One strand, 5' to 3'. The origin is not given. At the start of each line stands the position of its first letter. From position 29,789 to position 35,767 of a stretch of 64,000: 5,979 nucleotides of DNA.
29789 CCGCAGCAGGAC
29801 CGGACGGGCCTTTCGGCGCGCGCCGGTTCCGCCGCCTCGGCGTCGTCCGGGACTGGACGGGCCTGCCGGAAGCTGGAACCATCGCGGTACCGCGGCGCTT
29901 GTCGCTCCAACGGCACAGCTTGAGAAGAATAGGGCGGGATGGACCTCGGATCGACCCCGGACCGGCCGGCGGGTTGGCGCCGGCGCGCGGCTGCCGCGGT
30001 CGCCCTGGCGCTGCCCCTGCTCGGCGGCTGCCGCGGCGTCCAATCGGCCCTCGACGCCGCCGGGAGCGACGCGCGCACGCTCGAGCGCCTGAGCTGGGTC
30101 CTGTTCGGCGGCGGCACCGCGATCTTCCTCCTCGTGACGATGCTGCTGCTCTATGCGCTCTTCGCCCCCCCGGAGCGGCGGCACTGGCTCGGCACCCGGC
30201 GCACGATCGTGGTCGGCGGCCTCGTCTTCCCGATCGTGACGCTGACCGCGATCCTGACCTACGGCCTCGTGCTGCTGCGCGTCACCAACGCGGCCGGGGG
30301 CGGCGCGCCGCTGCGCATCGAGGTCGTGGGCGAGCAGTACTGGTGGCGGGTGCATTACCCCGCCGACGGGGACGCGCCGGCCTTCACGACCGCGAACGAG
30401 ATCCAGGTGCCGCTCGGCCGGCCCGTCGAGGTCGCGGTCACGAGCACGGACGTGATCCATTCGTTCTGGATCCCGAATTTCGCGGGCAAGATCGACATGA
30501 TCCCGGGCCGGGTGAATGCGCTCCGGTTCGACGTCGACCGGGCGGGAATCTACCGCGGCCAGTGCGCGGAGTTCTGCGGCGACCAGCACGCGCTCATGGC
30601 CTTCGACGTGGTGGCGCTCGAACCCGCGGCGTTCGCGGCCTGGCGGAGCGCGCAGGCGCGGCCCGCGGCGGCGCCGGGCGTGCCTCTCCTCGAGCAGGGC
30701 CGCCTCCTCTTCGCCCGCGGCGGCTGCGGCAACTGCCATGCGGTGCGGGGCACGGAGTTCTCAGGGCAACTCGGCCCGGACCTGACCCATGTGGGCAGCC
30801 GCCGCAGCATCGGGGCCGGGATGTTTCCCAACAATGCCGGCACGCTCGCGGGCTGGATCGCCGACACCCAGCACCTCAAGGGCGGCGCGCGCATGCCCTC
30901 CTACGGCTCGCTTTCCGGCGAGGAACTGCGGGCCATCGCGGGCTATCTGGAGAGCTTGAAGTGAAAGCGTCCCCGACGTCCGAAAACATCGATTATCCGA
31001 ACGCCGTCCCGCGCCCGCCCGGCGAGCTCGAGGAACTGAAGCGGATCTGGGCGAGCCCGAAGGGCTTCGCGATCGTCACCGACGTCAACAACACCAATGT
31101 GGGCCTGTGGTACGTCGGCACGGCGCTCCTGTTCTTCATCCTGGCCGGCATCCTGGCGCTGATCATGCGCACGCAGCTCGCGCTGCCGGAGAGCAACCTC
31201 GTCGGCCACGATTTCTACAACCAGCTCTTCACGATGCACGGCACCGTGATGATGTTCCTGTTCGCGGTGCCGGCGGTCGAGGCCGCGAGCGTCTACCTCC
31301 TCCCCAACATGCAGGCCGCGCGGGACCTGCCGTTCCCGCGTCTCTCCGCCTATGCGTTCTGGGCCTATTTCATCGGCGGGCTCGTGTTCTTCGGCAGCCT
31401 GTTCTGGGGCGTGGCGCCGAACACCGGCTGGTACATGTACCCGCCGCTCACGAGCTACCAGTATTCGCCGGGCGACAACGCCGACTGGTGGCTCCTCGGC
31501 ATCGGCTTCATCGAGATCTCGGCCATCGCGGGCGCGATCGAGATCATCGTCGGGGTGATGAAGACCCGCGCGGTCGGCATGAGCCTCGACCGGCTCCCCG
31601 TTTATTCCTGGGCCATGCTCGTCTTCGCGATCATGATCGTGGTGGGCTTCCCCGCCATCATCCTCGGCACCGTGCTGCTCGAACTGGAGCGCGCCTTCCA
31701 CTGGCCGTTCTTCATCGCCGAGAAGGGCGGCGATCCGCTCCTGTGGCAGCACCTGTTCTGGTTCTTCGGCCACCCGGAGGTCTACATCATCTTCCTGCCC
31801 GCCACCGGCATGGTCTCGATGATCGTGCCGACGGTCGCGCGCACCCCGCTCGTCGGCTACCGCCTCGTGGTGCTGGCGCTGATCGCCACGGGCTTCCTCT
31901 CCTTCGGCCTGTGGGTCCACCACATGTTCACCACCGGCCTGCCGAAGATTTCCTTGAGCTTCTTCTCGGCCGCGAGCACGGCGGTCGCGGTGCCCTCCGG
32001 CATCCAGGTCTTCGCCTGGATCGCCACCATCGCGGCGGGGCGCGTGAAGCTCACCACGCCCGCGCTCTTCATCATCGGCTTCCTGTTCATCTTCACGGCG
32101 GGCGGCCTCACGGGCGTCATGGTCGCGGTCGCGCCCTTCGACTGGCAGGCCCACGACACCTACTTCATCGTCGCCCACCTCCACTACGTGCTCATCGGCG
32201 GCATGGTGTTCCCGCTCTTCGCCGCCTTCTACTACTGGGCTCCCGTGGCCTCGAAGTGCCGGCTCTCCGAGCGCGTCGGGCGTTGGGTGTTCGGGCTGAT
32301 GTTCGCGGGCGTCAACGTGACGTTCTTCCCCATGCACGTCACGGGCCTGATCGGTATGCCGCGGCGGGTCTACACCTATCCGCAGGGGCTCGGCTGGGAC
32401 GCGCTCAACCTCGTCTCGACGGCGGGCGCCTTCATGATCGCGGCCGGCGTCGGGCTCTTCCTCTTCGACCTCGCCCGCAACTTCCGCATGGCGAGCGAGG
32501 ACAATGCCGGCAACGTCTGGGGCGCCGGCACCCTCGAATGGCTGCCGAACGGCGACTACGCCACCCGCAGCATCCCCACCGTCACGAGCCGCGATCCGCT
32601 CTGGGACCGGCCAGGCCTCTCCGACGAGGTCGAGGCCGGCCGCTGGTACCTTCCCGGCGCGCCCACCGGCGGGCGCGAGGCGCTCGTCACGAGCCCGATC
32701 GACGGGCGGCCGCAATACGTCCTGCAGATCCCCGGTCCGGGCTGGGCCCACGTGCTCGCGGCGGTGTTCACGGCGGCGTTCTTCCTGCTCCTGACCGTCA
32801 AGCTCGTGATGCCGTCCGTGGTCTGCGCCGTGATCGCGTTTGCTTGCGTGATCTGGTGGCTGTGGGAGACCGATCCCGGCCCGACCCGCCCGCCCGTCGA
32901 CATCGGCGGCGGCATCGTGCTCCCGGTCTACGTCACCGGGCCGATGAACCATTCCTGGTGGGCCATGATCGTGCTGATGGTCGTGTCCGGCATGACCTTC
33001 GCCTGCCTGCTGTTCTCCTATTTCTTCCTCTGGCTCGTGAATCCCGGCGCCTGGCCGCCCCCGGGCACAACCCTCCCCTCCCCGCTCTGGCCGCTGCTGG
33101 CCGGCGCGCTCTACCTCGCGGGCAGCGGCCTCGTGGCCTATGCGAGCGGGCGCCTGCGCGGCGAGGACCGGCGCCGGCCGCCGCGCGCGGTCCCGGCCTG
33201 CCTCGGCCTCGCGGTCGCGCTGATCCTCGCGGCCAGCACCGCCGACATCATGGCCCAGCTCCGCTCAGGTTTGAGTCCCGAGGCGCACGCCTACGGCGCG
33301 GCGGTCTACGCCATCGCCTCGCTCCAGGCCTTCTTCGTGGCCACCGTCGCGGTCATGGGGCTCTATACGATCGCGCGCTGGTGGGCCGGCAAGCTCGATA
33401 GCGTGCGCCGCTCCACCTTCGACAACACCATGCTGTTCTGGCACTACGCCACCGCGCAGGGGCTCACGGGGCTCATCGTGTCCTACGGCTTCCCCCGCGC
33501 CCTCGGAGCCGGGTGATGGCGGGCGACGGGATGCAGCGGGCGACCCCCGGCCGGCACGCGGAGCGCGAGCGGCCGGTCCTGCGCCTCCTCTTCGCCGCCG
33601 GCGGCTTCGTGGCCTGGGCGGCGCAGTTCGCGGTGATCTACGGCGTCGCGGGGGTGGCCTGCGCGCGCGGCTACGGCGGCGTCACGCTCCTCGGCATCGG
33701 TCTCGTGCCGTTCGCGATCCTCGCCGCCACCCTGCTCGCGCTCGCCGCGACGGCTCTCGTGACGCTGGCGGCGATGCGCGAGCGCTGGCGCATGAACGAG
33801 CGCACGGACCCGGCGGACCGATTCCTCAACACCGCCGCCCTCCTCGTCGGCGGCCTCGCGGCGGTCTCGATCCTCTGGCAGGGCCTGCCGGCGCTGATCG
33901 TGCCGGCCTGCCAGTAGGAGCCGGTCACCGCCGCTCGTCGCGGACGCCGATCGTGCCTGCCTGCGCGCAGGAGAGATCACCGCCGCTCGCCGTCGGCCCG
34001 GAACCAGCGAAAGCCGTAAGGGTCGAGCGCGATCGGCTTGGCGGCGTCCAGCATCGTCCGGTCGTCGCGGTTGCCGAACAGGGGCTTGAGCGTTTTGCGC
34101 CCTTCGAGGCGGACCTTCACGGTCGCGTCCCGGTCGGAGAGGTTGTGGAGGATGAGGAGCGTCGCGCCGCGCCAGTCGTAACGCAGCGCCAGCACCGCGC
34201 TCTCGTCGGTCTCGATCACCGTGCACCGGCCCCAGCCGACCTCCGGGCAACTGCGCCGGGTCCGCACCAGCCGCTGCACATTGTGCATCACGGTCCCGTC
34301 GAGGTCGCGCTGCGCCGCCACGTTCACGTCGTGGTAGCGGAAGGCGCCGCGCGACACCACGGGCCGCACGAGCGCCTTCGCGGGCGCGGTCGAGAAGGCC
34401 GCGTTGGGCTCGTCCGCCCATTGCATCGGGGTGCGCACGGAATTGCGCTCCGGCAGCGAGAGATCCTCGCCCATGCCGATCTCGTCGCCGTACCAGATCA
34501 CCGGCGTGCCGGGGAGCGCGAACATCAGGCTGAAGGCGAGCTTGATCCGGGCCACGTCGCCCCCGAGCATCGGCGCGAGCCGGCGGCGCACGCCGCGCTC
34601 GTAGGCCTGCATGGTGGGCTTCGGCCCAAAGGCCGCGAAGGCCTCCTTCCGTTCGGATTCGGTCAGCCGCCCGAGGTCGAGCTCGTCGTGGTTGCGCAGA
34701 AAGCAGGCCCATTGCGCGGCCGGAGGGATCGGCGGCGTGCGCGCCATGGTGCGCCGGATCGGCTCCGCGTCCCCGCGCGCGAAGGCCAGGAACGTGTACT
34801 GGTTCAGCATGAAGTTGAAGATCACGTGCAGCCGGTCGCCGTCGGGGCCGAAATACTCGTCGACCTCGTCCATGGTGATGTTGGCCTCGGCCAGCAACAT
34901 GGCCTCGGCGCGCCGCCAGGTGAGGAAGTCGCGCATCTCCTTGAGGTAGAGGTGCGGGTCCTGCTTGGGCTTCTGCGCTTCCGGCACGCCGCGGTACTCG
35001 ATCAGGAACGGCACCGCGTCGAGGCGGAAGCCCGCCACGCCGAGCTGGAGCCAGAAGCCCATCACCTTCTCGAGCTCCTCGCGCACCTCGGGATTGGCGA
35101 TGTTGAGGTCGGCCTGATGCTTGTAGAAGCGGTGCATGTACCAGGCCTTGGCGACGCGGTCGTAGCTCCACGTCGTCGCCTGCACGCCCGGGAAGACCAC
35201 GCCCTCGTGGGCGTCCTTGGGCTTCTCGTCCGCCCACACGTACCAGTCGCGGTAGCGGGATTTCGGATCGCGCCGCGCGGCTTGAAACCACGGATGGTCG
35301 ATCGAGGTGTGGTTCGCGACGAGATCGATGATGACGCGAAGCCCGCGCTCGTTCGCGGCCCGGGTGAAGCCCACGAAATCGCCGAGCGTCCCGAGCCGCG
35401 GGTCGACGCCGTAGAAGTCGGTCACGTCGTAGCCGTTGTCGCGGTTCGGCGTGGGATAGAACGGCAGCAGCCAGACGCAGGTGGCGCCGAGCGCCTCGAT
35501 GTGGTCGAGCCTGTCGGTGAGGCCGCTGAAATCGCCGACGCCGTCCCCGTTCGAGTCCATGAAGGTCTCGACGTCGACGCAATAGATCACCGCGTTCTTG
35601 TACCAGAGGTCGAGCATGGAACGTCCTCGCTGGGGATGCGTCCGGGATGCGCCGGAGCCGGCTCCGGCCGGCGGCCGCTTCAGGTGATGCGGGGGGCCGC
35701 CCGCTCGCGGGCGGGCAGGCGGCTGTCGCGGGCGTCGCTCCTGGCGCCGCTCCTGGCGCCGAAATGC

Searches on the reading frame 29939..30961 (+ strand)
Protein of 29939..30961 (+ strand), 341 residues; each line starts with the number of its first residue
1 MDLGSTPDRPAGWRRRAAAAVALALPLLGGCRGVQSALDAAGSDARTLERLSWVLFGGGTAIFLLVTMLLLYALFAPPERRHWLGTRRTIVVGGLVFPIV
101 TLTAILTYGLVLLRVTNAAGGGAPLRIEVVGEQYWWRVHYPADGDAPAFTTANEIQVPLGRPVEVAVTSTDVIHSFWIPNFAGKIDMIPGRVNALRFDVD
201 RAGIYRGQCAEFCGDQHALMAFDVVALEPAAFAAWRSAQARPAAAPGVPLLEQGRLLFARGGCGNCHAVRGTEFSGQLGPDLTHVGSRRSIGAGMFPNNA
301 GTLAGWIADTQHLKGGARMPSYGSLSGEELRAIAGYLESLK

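Call 22: search_protein_families(library=pfam, proteins=[window:29939-30961:+], max_evalue=0.0001)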
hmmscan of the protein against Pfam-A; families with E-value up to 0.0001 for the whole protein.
window:29939-30961:+ (341 aa): 3 families
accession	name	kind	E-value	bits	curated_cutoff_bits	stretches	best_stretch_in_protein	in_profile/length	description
PF00116.26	COX2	-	3.7e-21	75.7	22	1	148-222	41-115/120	Cytochrome C oxidase subunit II, periplasmic domain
PF00034.26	Cytochrom_C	-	5.3e-09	37.7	21.3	1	252-341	2-90/90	Cytochrome c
PF13442.11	Cytochrome_CBB3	-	6e-06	26.9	27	1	251-337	3-68/68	Cytochrome C oxidase, cbb3-type, subunit III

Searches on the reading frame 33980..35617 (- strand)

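Call 22: search_protein_families(library=pfam, proteins=[window:33980-35617:-], max_evalue=0.0001)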
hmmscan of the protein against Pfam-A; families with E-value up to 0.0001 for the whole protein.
window:33980-35617:- (546 aa): 3 families
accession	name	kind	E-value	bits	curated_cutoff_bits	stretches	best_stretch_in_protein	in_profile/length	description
PF00128.31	Alpha-amylase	-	2.8e-83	281.1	22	2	17-323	5-327/446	Alpha amylase, catalytic domain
PF22157.2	SupH-like_C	-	2.8e-07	31.4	27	1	484-540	1-58/58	Sucrose hydrolase-like, C-terminal domain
PF16657.11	Malt_amylase_C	-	8.8e-05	22.9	27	0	463-538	1-75/75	Maltogenic Amylase, C-terminal domain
